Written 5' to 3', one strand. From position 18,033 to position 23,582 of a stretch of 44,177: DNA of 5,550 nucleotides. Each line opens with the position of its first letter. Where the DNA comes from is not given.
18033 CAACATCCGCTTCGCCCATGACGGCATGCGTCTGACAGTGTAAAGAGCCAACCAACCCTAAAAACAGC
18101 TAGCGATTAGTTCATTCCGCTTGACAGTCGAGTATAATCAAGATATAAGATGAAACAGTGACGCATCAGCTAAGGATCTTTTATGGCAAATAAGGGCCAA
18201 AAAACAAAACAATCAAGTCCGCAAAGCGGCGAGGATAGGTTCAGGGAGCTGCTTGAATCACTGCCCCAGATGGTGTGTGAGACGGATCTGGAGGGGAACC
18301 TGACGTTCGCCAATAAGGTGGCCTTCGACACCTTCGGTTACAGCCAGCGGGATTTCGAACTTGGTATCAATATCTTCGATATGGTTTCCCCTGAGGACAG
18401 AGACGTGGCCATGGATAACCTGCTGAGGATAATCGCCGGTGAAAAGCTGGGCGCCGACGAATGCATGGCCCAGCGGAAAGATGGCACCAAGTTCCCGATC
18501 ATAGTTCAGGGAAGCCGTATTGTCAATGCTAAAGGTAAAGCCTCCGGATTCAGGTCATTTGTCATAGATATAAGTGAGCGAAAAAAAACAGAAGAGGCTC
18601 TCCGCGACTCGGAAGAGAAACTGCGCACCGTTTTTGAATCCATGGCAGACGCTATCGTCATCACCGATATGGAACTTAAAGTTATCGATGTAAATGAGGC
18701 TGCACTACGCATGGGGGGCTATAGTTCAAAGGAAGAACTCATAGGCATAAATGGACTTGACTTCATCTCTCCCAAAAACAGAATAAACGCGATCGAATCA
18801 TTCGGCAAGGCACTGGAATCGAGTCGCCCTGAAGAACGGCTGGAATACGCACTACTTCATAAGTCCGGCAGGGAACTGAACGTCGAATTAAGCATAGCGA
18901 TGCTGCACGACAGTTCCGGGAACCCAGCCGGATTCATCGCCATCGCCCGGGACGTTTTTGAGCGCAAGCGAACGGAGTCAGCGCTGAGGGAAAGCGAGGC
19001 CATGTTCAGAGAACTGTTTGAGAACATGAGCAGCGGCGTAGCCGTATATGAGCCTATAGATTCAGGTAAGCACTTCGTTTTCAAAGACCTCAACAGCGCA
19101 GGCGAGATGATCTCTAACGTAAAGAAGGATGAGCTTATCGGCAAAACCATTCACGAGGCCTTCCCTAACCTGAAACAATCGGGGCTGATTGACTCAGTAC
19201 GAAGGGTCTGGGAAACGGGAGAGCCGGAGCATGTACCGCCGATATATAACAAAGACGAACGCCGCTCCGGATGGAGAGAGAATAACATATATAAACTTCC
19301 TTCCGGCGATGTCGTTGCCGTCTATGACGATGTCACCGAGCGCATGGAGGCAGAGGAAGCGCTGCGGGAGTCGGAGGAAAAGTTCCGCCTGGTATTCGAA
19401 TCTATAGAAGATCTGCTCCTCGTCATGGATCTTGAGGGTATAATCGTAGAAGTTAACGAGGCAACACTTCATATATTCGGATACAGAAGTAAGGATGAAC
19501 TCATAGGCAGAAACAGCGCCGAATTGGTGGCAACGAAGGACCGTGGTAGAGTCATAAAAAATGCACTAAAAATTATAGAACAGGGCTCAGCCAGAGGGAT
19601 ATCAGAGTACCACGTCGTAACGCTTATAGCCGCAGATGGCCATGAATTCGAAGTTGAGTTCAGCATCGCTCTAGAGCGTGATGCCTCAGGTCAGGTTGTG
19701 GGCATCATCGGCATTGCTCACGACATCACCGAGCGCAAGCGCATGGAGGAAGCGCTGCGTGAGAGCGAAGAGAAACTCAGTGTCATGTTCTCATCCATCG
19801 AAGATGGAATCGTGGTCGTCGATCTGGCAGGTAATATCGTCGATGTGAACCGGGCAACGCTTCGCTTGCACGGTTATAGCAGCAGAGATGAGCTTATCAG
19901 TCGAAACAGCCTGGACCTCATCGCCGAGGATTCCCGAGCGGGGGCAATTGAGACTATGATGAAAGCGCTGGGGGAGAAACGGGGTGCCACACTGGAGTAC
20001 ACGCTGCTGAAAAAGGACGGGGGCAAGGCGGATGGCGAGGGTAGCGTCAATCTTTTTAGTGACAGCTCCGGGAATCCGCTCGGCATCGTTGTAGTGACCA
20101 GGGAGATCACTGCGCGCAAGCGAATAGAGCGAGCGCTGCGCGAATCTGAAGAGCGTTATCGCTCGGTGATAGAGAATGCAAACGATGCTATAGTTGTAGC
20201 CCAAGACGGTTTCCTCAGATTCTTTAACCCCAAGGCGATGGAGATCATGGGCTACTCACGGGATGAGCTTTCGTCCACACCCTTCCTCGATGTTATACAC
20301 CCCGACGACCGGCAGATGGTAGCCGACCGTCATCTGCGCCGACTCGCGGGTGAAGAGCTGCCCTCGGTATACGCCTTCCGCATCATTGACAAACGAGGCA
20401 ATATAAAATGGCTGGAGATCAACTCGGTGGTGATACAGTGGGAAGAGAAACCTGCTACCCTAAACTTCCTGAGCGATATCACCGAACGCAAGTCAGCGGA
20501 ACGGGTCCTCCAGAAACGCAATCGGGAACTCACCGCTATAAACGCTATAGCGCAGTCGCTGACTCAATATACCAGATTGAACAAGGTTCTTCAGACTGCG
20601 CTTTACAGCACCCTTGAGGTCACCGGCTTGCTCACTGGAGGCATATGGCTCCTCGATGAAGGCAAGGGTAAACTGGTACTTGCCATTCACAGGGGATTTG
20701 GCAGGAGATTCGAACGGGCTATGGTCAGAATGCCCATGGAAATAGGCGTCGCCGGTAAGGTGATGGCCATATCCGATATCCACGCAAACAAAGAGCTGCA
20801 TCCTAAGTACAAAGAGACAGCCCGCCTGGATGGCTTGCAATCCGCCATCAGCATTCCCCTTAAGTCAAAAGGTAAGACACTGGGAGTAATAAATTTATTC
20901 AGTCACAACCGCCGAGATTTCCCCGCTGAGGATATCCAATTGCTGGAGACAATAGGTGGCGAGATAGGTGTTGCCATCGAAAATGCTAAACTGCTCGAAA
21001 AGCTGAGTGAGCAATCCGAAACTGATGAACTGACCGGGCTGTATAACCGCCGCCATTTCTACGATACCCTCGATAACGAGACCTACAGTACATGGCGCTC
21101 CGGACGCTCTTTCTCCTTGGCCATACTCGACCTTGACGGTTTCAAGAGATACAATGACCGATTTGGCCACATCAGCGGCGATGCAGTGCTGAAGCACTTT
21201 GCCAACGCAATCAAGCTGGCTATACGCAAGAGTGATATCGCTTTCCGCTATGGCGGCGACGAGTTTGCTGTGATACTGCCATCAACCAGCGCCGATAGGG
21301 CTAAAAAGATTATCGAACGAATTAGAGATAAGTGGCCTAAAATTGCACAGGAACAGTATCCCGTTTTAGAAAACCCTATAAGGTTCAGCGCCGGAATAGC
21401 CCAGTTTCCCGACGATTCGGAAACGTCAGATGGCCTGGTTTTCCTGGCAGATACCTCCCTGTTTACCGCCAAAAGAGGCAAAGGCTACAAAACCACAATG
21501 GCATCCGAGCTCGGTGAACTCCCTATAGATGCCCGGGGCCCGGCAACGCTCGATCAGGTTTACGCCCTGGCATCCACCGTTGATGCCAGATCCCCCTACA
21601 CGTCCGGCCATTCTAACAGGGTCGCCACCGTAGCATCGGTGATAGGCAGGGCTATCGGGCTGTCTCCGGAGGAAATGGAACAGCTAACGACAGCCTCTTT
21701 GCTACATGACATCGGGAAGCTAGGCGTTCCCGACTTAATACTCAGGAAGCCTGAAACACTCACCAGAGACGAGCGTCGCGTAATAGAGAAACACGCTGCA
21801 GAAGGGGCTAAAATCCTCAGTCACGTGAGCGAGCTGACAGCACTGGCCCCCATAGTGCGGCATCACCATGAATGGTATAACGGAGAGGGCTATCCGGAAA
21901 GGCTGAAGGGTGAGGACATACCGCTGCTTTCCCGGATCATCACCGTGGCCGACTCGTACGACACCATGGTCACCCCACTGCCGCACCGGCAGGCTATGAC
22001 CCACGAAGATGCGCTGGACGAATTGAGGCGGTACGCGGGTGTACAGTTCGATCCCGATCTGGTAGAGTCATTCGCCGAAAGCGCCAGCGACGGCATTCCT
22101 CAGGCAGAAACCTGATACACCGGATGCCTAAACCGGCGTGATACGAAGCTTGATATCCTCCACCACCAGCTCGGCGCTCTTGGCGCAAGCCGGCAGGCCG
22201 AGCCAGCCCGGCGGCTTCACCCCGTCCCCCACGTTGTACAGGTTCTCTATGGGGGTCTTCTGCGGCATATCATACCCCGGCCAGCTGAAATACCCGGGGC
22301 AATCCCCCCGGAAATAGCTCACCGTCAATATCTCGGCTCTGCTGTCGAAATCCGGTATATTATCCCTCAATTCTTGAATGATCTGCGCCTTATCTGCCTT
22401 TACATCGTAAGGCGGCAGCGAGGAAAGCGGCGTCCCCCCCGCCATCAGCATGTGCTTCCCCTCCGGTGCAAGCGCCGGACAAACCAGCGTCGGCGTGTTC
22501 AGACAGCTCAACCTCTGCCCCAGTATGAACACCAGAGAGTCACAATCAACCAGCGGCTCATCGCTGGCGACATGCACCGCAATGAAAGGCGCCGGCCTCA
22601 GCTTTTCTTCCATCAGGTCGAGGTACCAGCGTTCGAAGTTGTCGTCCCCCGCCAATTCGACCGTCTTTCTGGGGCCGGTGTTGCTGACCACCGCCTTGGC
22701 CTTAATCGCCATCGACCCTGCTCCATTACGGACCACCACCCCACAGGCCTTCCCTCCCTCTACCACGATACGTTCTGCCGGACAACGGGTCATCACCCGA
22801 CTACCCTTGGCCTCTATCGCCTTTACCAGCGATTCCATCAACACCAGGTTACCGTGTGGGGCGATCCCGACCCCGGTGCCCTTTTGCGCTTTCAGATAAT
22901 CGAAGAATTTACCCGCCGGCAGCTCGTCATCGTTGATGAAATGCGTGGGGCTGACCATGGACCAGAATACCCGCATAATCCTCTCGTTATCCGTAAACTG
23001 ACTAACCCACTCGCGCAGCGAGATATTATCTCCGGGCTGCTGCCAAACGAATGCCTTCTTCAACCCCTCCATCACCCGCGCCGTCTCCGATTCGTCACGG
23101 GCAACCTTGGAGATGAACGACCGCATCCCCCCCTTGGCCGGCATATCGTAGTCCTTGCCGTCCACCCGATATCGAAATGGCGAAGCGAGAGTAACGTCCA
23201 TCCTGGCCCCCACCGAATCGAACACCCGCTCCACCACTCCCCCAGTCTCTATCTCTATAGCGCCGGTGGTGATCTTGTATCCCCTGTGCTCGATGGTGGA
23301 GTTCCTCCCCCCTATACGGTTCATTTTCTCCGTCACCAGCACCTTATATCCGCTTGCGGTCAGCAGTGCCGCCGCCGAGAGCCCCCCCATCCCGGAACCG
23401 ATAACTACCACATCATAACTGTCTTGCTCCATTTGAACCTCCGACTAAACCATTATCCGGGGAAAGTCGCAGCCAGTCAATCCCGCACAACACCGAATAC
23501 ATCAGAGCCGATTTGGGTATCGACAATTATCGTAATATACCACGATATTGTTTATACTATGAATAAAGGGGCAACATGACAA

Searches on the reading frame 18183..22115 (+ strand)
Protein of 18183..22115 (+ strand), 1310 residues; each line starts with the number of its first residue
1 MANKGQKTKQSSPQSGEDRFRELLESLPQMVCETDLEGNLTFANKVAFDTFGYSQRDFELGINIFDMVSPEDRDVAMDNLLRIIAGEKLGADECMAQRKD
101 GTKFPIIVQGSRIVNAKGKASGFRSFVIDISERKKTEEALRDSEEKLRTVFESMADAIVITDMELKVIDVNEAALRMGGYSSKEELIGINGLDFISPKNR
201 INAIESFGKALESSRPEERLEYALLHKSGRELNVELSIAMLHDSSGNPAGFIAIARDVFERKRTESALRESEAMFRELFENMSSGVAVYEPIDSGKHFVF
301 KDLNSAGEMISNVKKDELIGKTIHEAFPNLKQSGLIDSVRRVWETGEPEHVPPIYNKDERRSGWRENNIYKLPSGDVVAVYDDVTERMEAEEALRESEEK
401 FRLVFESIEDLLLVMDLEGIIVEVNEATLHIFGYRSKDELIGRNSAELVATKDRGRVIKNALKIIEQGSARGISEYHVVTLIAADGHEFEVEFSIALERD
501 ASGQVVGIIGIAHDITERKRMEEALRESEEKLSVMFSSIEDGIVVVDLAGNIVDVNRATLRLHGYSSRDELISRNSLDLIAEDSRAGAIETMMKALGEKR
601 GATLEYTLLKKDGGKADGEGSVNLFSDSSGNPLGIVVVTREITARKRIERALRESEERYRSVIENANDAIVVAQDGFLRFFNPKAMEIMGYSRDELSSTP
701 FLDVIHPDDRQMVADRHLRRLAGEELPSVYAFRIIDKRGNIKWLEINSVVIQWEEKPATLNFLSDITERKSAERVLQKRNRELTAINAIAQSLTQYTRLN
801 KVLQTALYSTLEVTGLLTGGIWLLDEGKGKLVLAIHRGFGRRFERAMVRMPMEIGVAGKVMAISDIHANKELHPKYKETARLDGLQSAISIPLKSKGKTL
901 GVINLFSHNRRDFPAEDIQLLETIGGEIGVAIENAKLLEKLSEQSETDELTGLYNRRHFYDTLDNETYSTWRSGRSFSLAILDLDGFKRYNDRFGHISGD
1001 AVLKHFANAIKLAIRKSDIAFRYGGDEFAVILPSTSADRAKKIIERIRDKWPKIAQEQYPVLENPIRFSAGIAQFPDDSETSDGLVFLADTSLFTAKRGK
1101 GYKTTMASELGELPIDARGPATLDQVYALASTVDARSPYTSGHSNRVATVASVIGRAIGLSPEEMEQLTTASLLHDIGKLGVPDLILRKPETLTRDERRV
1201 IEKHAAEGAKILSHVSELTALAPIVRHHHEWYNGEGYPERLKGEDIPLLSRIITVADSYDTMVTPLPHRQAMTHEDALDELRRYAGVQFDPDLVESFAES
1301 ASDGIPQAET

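Call 3: search_protein_families(library=pfam, proteins=[window:18183-22115:+])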
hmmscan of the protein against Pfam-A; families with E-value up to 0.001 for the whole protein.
window:18183-22115:+ (1310 aa): 14 families
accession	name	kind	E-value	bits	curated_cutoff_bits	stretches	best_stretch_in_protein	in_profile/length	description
PF00989.32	PAS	-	7.8e-73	242.2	22.6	5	531-642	2-113/113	PAS fold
PF13426.13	PAS_9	-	9.2e-66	219.1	27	5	156-258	2-101/103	PAS domain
PF08448.16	PAS_4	-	2.7e-62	208.3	23.1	5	405-520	1-110/110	PAS fold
PF13188.13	PAS_8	-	5.1e-51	169.4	21.8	5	145-205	1-59/65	PAS domain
PF08447.18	PAS_3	-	1e-45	154.4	25.6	5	680-757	3-82/89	PAS fold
PF13487.12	HD_5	-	1.1e-40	139.6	27.2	1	1132-1293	6-170/170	HD domain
PF00990.26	GGDEF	-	2.9e-39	134.8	23.8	1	946-1100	2-158/161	Diguanylate cyclase, GGDEF domain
PF01966.28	HD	-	1.7e-23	83.5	22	1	1141-1262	2-116/116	HD domain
PF13185.12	GAF_2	-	6.9e-17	62.4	28.6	1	799-933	4-136/136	GAF domain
PF01590.32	GAF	-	6e-12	46.7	22.4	1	799-932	2-133/133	GAF domain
PF12860.13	PAS_7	-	8.9e-12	45.6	27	0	537-649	2-114/115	PAS fold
PF13492.12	GAF_3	-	2.7e-11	44.4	27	1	800-934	3-129/129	GAF domain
PF24820.1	Diguanyl_cycl_sensor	-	4.3e-11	43.2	28.1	0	406-497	3-95/109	Diguanylate cyclase-like sensor domain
PF08668.18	HDOD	-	1.3e-05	25.2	22.9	1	1141-1207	96-161/196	HDOD domain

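Call 4: search_protein_families(library=ncbifam, proteins=[window:18183-22115:+])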
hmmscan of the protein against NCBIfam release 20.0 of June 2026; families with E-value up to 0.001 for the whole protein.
window:18183-22115:+ (1310 aa): 53 families (the best 25 are shown)
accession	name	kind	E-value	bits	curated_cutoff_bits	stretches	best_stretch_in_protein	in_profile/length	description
TIGR00229.1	sensory_box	domain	1.7e-136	448.2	22.9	6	395-525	1-126/126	PAS domain S-box protein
NF053781.1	cdiGMPphdstlr2612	equivalog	1.2e-78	265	1600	6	583-745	641-803/1268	Tlr1612 family c-di-GMP phosphodiesterase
NF007298.0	PRK09776.1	equivalog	1.8e-67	228.2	1135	5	934-1099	673-837/1111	diguanylate cyclase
NF047874.1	MASE3_PAS_HK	subfamily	8.3e-66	223.1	560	5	640-783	248-388/655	MASE3 domain-containing sensor histidine kinase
NF008468.0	PRK11360.1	equivalog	1.3e-51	175.7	646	5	524-656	262-391/616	two-component system sensor histidine kinase AtoS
NF041777.1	sens_FixL_Rhizob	equivalog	4.8e-48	164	850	4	67-190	45-167/485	sensor protein FixL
NF045675.1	PhdiestaseDibA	equivalog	2.3e-46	158.4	980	4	940-1099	198-356/623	phosphodiesterase DibA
NF053512.1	nitric_RR_NosR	exception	4.2e-44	151.2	400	1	1126-1303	178-356/422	response regulator c-di-GMP phosphodiesterase, NosR family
TIGR00254.1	GGDEF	domain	5.7e-43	146.5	37.4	1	942-1101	2-161/168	diguanylate cyclase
NF038266.1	diguan_SiaD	equivalog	1.3e-40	139.4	290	1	937-1098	86-246/252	biofilm regulation diguanylate cyclase SiaD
NF041606.1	dguan_cyc_DgcA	equivalog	8.1e-39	133.5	370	1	877-1103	112-335/340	diguanylate cyclase DgcA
NF052573.1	HisKinEspAMyxo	equivalog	1.1e-38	132.8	1400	3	500-653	228-376/755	serine histidine kinase EspA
NF051473.1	DigCycDgcsShew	equivalog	1.1e-35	123.5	400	1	916-1098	106-282/291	diguanylate cyclase DgcS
TIGR02040.1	PpsR-CrtJ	equivalog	2.8e-35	122.2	275.4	3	392-645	126-364/442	transcriptional regulator PpsR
NF047654.1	DiguCycDgcRLepto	equivalog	4.3e-35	121.1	500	1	914-1098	106-287/295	diguanylate cyclase DgcR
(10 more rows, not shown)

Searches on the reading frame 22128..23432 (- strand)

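Call 9: search_protein_families(library=pfam, proteins=[window:22128-23432:-])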
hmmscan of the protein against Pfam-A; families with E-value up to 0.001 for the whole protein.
window:22128-23432:- (434 aa): 11 families
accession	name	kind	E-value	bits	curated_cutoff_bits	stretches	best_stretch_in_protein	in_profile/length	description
PF01593.30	Amino_oxidase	-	5.5e-19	69.2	19.8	1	15-425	1-440/443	Flavin containing amine oxidoreductase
PF00890.30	FAD_binding_2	-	3.6e-13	49.9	20.4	2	7-44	1-37/414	FAD binding domain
PF13450.12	NAD_binding_8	-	7.5e-13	49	21.9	1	10-72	1-66/68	NAD(P)-binding Rossmann-like domain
PF01266.30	DAO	-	2.2e-12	47.6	27.9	1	7-369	1-304/353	FAD dependent oxidoreductase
PF12831.13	FAD_oxidored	-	1.8e-08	34.6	27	1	7-50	1-43/416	FAD dependent oxidoreductase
PF07992.20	Pyr_redox_2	-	1.1e-05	25.5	26.1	1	6-37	1-32/291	Pyridine nucleotide-disulphide oxidoreductase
PF00732.25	GMC_oxred_N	-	7.2e-05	23.1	23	1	201-255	133-191/218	GMC oxidoreductase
PF03486.20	HI0933_like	-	0.0001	22.3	50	1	7-41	2-36/244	HI0933-like protein Rossmann domain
PF01134.28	GIDA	-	0.00011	21.9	22.1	0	7-43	1-38/391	Glucose inhibited division protein A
PF01946.23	Thi4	-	0.0002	21.1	26.2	1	6-42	18-55/235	Thi4 family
PF01494.25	FAD_binding_3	-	0.00021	21.1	22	1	6-60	2-51/349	FAD binding domain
